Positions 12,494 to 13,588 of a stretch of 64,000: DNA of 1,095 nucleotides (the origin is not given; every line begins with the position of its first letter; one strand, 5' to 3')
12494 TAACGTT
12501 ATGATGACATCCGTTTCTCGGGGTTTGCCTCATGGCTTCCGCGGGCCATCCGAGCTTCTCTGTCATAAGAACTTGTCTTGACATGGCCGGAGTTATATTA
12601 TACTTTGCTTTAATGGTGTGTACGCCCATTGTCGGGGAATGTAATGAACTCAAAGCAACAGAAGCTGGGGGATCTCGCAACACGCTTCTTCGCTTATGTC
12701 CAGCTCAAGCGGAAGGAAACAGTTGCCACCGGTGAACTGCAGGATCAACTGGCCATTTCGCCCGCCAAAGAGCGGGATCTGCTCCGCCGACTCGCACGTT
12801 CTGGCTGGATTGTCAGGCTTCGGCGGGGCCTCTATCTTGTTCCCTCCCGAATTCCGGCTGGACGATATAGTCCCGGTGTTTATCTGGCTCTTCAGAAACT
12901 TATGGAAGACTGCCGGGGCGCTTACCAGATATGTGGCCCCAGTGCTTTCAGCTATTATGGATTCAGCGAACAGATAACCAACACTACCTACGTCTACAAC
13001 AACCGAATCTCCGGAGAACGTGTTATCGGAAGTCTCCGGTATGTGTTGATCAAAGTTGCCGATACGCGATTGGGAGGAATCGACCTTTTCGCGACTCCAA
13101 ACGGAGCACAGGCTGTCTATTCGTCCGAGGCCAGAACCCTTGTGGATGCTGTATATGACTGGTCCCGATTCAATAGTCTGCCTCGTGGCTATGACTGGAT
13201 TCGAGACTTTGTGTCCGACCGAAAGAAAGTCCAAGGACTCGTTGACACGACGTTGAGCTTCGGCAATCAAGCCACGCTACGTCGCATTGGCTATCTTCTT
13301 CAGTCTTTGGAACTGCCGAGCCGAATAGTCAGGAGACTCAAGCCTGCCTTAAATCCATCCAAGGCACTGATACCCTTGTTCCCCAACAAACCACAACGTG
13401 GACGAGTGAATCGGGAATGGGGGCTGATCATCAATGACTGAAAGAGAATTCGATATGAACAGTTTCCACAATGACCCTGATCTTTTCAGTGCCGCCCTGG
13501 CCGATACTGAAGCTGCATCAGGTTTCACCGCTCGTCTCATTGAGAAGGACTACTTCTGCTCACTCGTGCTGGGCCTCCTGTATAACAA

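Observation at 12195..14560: tRNA-Arg-adjacent islet: AbiEi/AbiEii type IV TA pair plus DUF3368 (PIN-like) remnant, flanked by ~30-50-bp imperfect direct repeats (DRs)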

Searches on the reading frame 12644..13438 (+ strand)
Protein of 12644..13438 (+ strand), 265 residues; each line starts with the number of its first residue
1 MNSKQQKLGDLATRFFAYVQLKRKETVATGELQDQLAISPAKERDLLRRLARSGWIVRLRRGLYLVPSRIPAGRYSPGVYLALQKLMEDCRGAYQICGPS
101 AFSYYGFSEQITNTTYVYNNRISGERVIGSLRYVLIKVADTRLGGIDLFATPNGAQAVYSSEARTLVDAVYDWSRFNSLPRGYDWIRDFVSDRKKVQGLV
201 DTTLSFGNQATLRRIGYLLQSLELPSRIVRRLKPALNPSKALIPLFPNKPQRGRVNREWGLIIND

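Call 14: search_protein_families(library=pfam, proteins=[window:12644-13438:+], max_evalue=1)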
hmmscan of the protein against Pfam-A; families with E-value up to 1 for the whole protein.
window:12644-13438:+ (265 aa): 5 families
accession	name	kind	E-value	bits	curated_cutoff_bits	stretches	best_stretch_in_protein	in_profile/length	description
PF13338.12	AbiEi_4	-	2.6e-08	34.3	25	1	26-67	13-49/49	Transcriptional regulator, AbiEi antitoxin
PF17194.10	AbiEi_3_N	-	0.01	16.3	26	1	44-111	30-91/93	Transcriptional regulator, AbiEi antitoxin N-terminal domain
PF00392.27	GntR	-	0.015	15.4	27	0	29-61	27-59/64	Bacterial regulatory proteins, gntR family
PF09407.15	AbiEi_1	-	0.072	13.7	22.2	1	94-220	18-141/142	AbiEi antitoxin C-terminal domain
PF01047.28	MarR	-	0.13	12.6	24.6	1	15-60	6-51/59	MarR family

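Call 71: search_protein_families(library=padloc, proteins=[window:12644-13438:+], max_evalue=0.001)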
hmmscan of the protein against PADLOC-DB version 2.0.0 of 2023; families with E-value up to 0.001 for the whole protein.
window:12644-13438:+ (265 aa): 18 families
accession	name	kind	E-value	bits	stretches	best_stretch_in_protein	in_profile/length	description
PDLC02267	AbiEi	-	7.7e-31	105.4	1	12-264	6-241/252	AbiEi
PDLC02266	AbiEi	-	9.6e-20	69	1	19-264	10-251/258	AbiEi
PDLC02252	AbiEi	-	2.4e-15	54.8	1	25-264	16-252/259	AbiEi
PDLC02282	AbiEi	-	2.2e-14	51.4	1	22-264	13-253/260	AbiEi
PDLC02271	AbiEi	-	1.2e-13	48.9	1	18-261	15-255/263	AbiEi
PDLC02276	AbiEi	-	3.8e-12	44.3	1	22-240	13-228/270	AbiEi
PDLC02270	AbiEi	-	3.4e-11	40.7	1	23-134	9-119/265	AbiEi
PDLC02226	AbiEi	-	1.3e-10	39.5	1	44-139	35-129/202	AbiEi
PDLC02269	AbiEi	-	6e-08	30.3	1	18-223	4-195/251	AbiEi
PDLC02287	AbiEi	-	4e-07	27.9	1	20-223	6-195/253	AbiEi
PDLC02234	AbiEi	-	3.6e-06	24.8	1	34-135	21-120/191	AbiEi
PDLC02251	AbiEi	-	4e-05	21.2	1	46-140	41-131/230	AbiEi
PDLC02225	AbiEi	-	6.6e-05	20.7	1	44-171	32-146/198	AbiEi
PDLC02227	AbiEi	-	0.00014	19.5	1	43-113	31-90/233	AbiEi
PDLC02265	AbiEi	-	0.00031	18.5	1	43-168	28-146/198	AbiEi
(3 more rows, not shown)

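Call 72: search_protein_families(library=ncbifam, proteins=[window:12644-13438:+], max_evalue=0.01)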
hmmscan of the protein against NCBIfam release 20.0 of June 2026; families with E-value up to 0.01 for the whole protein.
window:12644-13438:+ (265 aa): 0 families
